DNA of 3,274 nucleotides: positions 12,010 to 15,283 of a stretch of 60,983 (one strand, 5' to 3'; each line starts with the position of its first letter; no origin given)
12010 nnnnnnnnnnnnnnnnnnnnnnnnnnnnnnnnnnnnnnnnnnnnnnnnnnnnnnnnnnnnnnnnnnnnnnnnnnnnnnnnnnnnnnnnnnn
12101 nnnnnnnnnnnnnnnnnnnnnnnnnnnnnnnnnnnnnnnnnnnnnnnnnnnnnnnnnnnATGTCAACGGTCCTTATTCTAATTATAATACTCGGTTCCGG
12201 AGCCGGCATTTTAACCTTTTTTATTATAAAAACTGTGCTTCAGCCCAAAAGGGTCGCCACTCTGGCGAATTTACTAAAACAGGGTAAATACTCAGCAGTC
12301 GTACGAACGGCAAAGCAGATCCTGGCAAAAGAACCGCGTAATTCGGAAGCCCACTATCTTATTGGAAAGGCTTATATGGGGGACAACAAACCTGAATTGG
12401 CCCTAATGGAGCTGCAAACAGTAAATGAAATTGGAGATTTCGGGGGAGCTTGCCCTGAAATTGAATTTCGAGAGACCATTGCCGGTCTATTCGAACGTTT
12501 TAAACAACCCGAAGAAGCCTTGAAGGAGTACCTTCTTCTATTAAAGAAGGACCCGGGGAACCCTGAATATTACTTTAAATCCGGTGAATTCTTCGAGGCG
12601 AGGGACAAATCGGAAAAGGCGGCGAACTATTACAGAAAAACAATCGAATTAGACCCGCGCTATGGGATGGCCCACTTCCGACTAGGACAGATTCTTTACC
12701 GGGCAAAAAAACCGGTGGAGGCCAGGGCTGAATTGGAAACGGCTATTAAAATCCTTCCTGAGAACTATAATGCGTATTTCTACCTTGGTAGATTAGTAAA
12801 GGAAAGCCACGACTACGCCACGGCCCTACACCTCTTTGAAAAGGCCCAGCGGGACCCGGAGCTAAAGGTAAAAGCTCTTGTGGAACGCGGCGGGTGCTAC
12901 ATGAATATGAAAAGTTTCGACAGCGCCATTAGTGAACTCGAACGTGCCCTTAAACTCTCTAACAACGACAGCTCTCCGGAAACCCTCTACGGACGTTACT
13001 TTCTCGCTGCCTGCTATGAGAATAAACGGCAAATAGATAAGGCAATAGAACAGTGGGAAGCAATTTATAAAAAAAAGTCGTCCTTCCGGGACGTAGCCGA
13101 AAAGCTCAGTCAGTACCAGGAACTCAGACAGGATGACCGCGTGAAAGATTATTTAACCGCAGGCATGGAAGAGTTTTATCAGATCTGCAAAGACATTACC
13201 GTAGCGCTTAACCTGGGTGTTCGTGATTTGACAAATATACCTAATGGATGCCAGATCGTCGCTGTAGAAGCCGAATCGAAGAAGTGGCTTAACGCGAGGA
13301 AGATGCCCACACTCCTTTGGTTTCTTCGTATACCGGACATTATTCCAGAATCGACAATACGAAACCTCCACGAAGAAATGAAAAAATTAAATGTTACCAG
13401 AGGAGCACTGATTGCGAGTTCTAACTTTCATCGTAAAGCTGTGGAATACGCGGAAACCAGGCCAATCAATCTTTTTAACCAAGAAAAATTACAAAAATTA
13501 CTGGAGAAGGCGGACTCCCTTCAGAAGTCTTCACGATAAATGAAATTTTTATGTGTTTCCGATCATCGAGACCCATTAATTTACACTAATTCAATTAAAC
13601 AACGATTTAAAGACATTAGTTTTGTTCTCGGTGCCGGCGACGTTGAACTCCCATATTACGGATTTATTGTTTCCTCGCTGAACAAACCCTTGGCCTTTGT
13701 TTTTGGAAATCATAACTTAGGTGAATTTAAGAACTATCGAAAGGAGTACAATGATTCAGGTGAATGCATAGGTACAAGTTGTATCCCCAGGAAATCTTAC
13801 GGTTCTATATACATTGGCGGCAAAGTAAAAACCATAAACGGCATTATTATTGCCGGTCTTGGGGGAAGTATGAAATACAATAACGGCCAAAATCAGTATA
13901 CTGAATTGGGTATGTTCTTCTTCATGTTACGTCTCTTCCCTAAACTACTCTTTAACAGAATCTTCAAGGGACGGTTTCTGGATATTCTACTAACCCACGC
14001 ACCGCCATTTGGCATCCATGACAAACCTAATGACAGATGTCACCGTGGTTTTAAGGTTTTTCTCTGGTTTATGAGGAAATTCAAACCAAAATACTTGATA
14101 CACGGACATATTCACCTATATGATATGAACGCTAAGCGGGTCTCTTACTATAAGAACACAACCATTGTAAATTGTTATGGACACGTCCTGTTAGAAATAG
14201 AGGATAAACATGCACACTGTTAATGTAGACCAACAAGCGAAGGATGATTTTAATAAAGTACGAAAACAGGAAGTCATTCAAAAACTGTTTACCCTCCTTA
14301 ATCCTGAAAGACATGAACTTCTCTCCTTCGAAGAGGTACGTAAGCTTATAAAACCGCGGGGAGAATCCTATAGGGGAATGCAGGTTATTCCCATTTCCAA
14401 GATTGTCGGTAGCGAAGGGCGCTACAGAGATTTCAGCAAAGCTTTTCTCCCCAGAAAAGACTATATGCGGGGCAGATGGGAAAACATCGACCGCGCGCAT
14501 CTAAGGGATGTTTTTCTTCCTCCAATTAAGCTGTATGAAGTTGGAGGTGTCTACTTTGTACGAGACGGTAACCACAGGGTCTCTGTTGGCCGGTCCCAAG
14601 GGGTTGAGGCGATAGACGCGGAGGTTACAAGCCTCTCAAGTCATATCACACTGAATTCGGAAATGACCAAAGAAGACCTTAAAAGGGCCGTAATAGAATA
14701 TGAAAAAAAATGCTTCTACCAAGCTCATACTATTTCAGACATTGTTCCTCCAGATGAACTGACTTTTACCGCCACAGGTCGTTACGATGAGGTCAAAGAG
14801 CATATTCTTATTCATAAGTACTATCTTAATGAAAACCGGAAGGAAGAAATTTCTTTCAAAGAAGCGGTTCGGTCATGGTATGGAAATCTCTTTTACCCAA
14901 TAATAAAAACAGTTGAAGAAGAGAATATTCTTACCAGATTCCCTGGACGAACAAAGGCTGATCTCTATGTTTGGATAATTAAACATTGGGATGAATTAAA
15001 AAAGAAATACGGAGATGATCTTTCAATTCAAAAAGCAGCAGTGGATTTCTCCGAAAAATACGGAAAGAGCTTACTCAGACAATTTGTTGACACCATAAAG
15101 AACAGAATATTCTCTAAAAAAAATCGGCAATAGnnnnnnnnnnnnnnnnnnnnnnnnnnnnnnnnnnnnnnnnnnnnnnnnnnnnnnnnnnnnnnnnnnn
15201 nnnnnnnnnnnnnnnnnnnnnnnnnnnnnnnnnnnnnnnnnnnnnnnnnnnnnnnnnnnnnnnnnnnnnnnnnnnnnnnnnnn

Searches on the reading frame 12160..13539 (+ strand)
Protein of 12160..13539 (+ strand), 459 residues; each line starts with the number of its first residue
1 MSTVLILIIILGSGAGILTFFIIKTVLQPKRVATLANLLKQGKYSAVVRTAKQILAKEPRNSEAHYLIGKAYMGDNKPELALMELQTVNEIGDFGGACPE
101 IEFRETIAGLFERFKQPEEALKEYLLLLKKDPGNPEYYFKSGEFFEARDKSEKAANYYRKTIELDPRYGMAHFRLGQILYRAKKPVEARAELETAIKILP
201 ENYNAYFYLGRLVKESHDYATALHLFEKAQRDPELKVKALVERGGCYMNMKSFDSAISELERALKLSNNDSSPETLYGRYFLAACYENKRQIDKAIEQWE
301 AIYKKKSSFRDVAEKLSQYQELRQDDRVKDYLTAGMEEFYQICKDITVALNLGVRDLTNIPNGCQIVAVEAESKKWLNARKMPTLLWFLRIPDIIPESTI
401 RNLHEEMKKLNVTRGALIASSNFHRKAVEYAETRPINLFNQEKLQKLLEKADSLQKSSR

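Call 11: search_protein_families(library=pfam, proteins=[window:12160-13539:+], max_evalue=0.01)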
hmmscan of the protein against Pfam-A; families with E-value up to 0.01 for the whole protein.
window:12160-13539:+ (459 aa): 23 families
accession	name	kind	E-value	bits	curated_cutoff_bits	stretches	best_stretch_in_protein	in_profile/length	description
PF07719.23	TPR_2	-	9e-24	82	27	2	171-202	3-34/34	Tetratricopeptide repeat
PF13432.12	TPR_16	-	9.9e-24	83.9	32.7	3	149-201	11-63/65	Tetratricopeptide repeat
PF14559.12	TPR_19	-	2.5e-23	82.6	25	3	215-272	3-60/68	Tetratricopeptide repeat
PF13428.12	TPR_14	-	4e-21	73.8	23.5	2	172-212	4-44/44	Tetratricopeptide repeat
PF13431.12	TPR_17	-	9.5e-19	66.5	24.4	2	157-189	1-33/34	Tetratricopeptide repeat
PF13414.12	TPR_11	-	4.3e-16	58.8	26.8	1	150-181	9-40/42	TPR repeat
PF00515.34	TPR_1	-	6.2e-15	54.7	27.8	0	238-268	2-32/34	Tetratricopeptide repeat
PF13424.12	TPR_12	-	5.6e-14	52.5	30.1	2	137-200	12-76/77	Tetratricopeptide repeat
PF13181.12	TPR_8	-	4e-10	39.5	25.7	1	238-269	2-33/34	Tetratricopeptide repeat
PF12895.13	ANAPC3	-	2.8e-09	37.6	27.2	2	216-297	2-77/82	Anaphase-promoting complex, cyclosome, subunit 3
PF13174.12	TPR_6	-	3.2e-08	34.1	26.3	0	138-166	3-31/33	Tetratricopeptide repeat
PF12569.14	NatA_aux_su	-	2.1e-07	30.7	33.3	1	77-167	19-105/515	N-terminal acetyltransferase A, auxiliary subunit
PF23914.1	TPR_CcmH_CycH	-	4.2e-07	30.4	42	0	128-230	43-148/158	Cytochrome c-type biogenesis protein H TPR domain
PF04471.18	Mrr_cat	-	4e-06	27.4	21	1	395-448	61-115/115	Restriction endonuclease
PF24575.1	TPR_Slam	-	1.6e-05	25.7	35.2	0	144-190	56-102/104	Surface lipoprotein assembly modifier, N-terminal TPR repeats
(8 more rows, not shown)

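Call 17: find_homologous_proteins(query=window:12160-13539:+)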
Query window:12160-13539:+ (459 aa): 1460 proteins with E <= 0.001 among 8000 candidates; the best 120 are listed.
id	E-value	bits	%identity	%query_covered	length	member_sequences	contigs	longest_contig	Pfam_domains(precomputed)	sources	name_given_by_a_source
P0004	0.0e+0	1019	100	100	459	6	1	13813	PF13431.13,PF23914.2,PF13414.13,PF12569.15,PF13428.13,PF14559.13,PF24575.2,PF00515.35,PF12895.14,PF13424.13,PF21033.5,PF13432.13,PF13181.13,PF04471.19,PF07719.24,PF13174.13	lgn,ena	-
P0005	1.2e-202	692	68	95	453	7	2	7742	PF13431.13,PF23914.2,PF25062.2,PF13414.13,PF12569.15,PF13428.13,PF14559.13,PF13371.13,PF00515.35,PF12895.14,PF13424.13,PF21033.5,PF13432.13,PF13181.13,PF04471.19,PF07719.24,PF13174.13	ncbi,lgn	ncbi:MAG: tetratricopeptide repeat protein [Spirochaetia bacterium]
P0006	1.8e-200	684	66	95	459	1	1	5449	PF13431.13,PF23914.2,PF13414.13,PF12569.15,PF13428.13,PF14559.13,PF24575.2,PF13371.13,PF00515.35,PF12895.14,PF13424.13,PF21033.5,PF13432.13,PF13181.13,PF04471.19,PF07719.24,PF13174.13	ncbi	ncbi:MAG: tetratricopeptide repeat protein [Candidatus Omnitrophota bacterium]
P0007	2.2e-200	684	66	98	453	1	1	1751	PF13431.13,PF23914.2,PF13414.13,PF13176.13,PF13428.13,PF14559.13,PF24575.2,PF13371.13,PF00515.35,PF22860.3,PF12895.14,PF13424.13,PF21033.5,PF13432.13,PF13181.13,PF04471.19,PF14561.13,PF07719.24,PF13174.13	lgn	-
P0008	1.6e-199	681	66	96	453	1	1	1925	PF13431.13,PF23914.2,PF13414.13,PF13176.13,PF12569.15,PF13428.13,PF14559.13,PF24575.2,PF13371.13,PF00515.35,PF12895.14,PF13424.13,PF21033.5,PF13432.13,PF13181.13,PF04471.19,PF14561.13,PF07719.24,PF13174.13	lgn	-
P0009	3.1e-199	680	64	98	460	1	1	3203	PF13431.13,PF23914.2,PF25062.2,PF13414.13,PF12569.15,PF13428.13,PF14559.13,PF24575.2,PF13371.13,PF00515.35,PF12895.14,PF13424.13,PF21033.5,PF13432.13,PF13181.13,PF04471.19,PF07719.24,PF13174.13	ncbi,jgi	-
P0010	4.9e-199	680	66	98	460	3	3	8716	PF13431.13,PF23914.2,PF25062.2,PF13414.13,PF12569.15,PF13428.13,PF25064.2,PF14559.13,PF24575.2,PF13371.13,PF00515.35,PF12895.14,PF13424.13,PF21033.5,PF13432.13,PF13181.13,PF04471.19,PF07719.24,PF13174.13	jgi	-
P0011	6.6e-198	676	65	95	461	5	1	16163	PF13431.13,PF23914.2,PF25062.2,PF13414.13,PF18768.8,PF13428.13,PF14559.13,PF13371.13,PF00515.35,PF12895.14,PF13424.13,PF21033.5,PF13432.13,PF13181.13,PF04471.19,PF14561.13,PF07719.24,PF13174.13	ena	-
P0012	1.0e-197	675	65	98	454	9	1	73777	PF13431.13,PF23914.2,PF13414.13,PF13176.13,PF13428.13,PF14559.13,PF24575.2,PF13371.13,PF00515.35,PF12895.14,PF13424.13,PF21033.5,PF13432.13,PF13181.13,PF04471.19,PF14561.13,PF07719.24,PF13174.13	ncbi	-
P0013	2.9e-196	671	65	95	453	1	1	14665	PF13431.13,PF23914.2,PF13414.13,PF12569.15,PF13428.13,PF25064.2,PF14559.13,PF24575.2,PF13371.13,PF00515.35,PF12895.14,PF13424.13,PF21033.5,PF13432.13,PF13181.13,PF04471.19,PF14561.13,PF07719.24,PF13174.13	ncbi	-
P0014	7.7e-196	669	64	98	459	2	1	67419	PF13431.13,PF23914.2,PF25062.2,PF13414.13,PF13176.13,PF13428.13,PF25064.2,PF14559.13,PF24575.2,PF13371.13,PF00515.35,PF22860.3,PF12895.14,PF13424.13,PF21033.5,PF13432.13,PF13181.13,PF04471.19,PF14561.13,PF07719.24,PF13174.13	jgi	jgi:tetratricopeptide (TPR) repeat protein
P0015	2.3e-195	668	63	98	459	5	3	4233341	PF13431.13,PF23914.2,PF13414.13,PF13428.13,PF14559.13,PF24575.2,PF13371.13,PF00515.35,PF22860.3,PF12895.14,PF13424.13,PF21033.5,PF13432.13,PF13181.13,PF04471.19,PF07719.24,PF13174.13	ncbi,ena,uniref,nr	ncbi:tetratricopeptide repeat protein [Marispirochaeta aestuarii]|uniref:tetratricopeptide repeat pr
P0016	5.3e-195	666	64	94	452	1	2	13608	PF13431.13,PF23914.2,PF25062.2,PF13414.13,PF13428.13,PF25064.2,PF14559.13,PF24575.2,PF13371.13,PF00515.35,PF22860.3,PF12895.14,PF13424.13,PF21033.5,PF13432.13,PF13181.13,PF04471.19,PF07719.24,PF13174.13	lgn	-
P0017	3.2e-194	664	64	94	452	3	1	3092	PF13431.13,PF23914.2,PF25062.2,PF13414.13,PF23300.4,PF13428.13,PF25064.2,PF14559.13,PF24575.2,PF13371.13,PF00515.35,PF22860.3,PF12895.14,PF13424.13,PF21033.5,PF13432.13,PF13181.13,PF04471.19,PF07719.24,PF13174.13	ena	-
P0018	8.8e-194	662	64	94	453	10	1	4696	PF13431.13,PF23914.2,PF25062.2,PF13414.13,PF12569.15,PF13428.13,PF14559.13,PF24575.2,PF13371.13,PF00515.35,PF12895.14,PF13424.13,PF21033.5,PF13432.13,PF13181.13,PF04471.19,PF07719.24,PF13174.13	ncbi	-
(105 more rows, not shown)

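Call 62: find_encoding_contigs(protein=P0005, flank=10000, max_places=3)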
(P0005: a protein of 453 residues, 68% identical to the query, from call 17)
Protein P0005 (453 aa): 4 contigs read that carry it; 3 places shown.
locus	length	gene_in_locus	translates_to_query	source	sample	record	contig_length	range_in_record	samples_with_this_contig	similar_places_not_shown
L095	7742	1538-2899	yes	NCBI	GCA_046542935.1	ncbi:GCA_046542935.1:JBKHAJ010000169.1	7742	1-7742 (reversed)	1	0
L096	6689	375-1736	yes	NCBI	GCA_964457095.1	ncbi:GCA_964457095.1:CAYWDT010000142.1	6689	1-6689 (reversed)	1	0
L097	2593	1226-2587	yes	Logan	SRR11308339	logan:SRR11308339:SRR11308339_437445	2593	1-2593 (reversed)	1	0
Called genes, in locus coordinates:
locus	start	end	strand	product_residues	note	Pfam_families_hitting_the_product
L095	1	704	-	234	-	PF14863:Alkyl_sulf_dimr (faint), PF13424:TPR_12 (faint), PF13181:TPR_8 (faint), PF13428:TPR_14 (faint), PF13432:TPR_16 (faint), PF00515:TPR_1 (weak), PF07719:TPR_2 (weak), PF13414:TPR_11 (weak), +2 more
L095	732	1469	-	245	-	PF13174:TPR_6 (faint), PF07719:TPR_2 (faint), PF13428:TPR_14 (faint), PF00515:TPR_1 (faint), PF13181:TPR_8 (faint), PF14559:TPR_19 (weak), PF13424:TPR_12 (weak), PF13432:TPR_16, +2 more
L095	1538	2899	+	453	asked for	PF12895:ANAPC3 (faint), PF13428:TPR_14 (faint), PF13432:TPR_16 (faint), PF23914:TPR_CcmH_CycH (faint), PF25062:ARM_TT21_N (faint), PF13414:TPR_11 (faint), PF14559:TPR_19 (weak), PF04471:Mrr_cat, +9 more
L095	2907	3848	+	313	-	PF00248:Aldo_ket_red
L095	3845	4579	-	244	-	-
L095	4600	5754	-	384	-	PF01553:Acyltransferase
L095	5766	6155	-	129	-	PF01597:GCV_H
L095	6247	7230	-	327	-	PF01180:DHO_dh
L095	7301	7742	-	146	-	PF10988:DUF2807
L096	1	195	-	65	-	?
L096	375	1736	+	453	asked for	PF12895:ANAPC3 (faint), PF13428:TPR_14 (faint), PF13432:TPR_16 (faint), PF23914:TPR_CcmH_CycH (faint), PF25062:ARM_TT21_N (faint), PF13414:TPR_11 (faint), PF14559:TPR_19 (weak), PF04471:Mrr_cat, +9 more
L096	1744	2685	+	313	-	PF00248:Aldo_ket_red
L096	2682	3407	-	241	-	-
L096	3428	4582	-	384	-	PF01553:Acyltransferase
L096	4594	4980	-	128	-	PF01597:GCV_H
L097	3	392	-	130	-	?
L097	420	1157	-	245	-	PF13174:TPR_6 (faint), PF07719:TPR_2 (faint), PF13428:TPR_14 (faint), PF00515:TPR_1 (faint), PF13181:TPR_8 (faint), PF14559:TPR_19 (weak), PF13424:TPR_12 (weak), PF13432:TPR_16, +2 more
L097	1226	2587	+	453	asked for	PF12895:ANAPC3 (faint), PF13428:TPR_14 (faint), PF13432:TPR_16 (faint), PF23914:TPR_CcmH_CycH (faint), PF25062:ARM_TT21_N (faint), PF13414:TPR_11 (faint), PF14559:TPR_19 (weak), PF04471:Mrr_cat, +9 more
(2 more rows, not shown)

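Call 63: find_encoding_contigs(protein=P0012, flank=10000, max_places=2)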
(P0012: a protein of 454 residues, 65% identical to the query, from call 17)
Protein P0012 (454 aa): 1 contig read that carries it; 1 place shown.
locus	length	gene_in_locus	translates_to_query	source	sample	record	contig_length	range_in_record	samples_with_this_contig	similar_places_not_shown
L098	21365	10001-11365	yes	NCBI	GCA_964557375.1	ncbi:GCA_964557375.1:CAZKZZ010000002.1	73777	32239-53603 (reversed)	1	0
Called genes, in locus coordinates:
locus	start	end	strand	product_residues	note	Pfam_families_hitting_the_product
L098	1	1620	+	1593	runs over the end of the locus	-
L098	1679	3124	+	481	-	-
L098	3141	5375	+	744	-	PF04773:FecR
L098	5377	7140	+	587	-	PF02518:HATPase_c, PF13589:HATPase_c_3, PF01119:DNA_mis_repair, PF08676:MutL_C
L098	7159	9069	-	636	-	-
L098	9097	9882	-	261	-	PF07719:TPR_2 (faint), PF13174:TPR_6 (faint), PF13432:TPR_16 (faint), PF00515:TPR_1 (faint), PF13371:TPR_9 (faint), PF13414:TPR_11 (faint), PF13424:TPR_12 (faint), PF14559:TPR_19 (weak)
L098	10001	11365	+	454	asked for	PF12895:ANAPC3 (faint), PF13371:TPR_9 (faint), PF13414:TPR_11 (weak), PF13432:TPR_16, PF14559:TPR_19 (weak), PF07719:TPR_2 (weak), PF13431:TPR_17 (weak), PF04471:Mrr_cat (weak), +10 more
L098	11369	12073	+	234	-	PF00149:Metallophos, PF12850:Metallophos_2 (faint)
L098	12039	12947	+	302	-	-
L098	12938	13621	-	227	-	-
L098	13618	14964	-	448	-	PF09107:WHD_3rd_SelB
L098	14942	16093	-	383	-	PF01553:Acyltransferase (weak)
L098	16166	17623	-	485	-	PF02347:GDC-P, PF00266:Aminotran_5 (weak), PF21478:GcvP2_C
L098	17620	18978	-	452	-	PF02347:GDC-P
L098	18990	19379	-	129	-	PF01597:GCV_H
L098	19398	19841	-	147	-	PF13404:HTH_AsnC-type, PF13412:HTH_24, PF01037:AsnC_trans_reg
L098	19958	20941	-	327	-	PF01180:DHO_dh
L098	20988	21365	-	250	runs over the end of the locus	PF10988:DUF2807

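Call 64: find_encoding_contigs(protein=P0011, flank=10000, max_places=2)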
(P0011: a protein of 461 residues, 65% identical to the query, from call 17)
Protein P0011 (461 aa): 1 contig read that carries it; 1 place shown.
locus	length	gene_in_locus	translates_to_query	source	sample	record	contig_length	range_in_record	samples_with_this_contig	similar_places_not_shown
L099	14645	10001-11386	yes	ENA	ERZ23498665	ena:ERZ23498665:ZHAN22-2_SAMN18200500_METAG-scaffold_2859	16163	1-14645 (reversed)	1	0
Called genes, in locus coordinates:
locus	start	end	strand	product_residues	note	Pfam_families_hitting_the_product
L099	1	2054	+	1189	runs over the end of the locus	?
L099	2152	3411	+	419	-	-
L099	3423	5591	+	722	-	-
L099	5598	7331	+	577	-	PF02518:HATPase_c (weak), PF13589:HATPase_c_3, PF01119:DNA_mis_repair, PF08676:MutL_C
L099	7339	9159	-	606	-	-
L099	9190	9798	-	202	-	PF00515:TPR_1 (faint), PF07719:TPR_2 (faint), PF13174:TPR_6 (faint), PF13181:TPR_8 (faint), PF13371:TPR_9 (faint), PF14559:TPR_19, PF13432:TPR_16, PF13414:TPR_11 (weak), +4 more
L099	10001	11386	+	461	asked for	PF12895:ANAPC3 (faint), PF13432:TPR_16 (weak), PF25062:ARM_TT21_N (weak), PF13414:TPR_11 (weak), PF13432:TPR_16, PF14559:TPR_19 (weak), PF07719:TPR_2 (weak), PF04471:Mrr_cat, +11 more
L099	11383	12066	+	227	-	PF00149:Metallophos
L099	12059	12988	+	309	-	-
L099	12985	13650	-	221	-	-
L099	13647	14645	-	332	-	?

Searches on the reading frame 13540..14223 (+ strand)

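Call 11: search_protein_families(library=pfam, proteins=[window:13540-14223:+], max_evalue=0.01)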
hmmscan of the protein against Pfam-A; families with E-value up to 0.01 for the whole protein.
window:13540-14223:+ (227 aa): 2 families
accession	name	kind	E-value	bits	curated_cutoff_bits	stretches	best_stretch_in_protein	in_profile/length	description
PF00149.33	Metallophos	-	3.1e-09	38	21.5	1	1-193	1-190/191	Calcineurin-like phosphoesterase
PF12850.12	Metallophos_2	-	2.5e-05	24.8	27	0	1-71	1-72/154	Calcineurin-like phosphoesterase superfamily domain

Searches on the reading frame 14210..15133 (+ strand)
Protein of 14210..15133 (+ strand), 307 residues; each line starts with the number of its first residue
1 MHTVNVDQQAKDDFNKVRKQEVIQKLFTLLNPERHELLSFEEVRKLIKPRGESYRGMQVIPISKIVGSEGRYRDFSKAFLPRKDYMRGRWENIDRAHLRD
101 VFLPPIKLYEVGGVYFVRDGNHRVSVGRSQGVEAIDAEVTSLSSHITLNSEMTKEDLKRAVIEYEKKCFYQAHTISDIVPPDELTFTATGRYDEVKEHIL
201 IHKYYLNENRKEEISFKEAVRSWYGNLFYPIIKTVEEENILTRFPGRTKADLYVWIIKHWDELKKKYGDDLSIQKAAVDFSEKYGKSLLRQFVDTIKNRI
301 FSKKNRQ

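Call 11: search_protein_families(library=pfam, proteins=[window:14210-15133:+], max_evalue=0.01)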
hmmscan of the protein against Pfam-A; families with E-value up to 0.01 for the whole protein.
window:14210-15133:+ (307 aa): 1 family
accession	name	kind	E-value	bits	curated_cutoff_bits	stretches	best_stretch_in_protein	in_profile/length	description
PF13224.11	DUF4032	-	0.00039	20.8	23.8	1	193-226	128-161/163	Domain of unknown function (DUF4032)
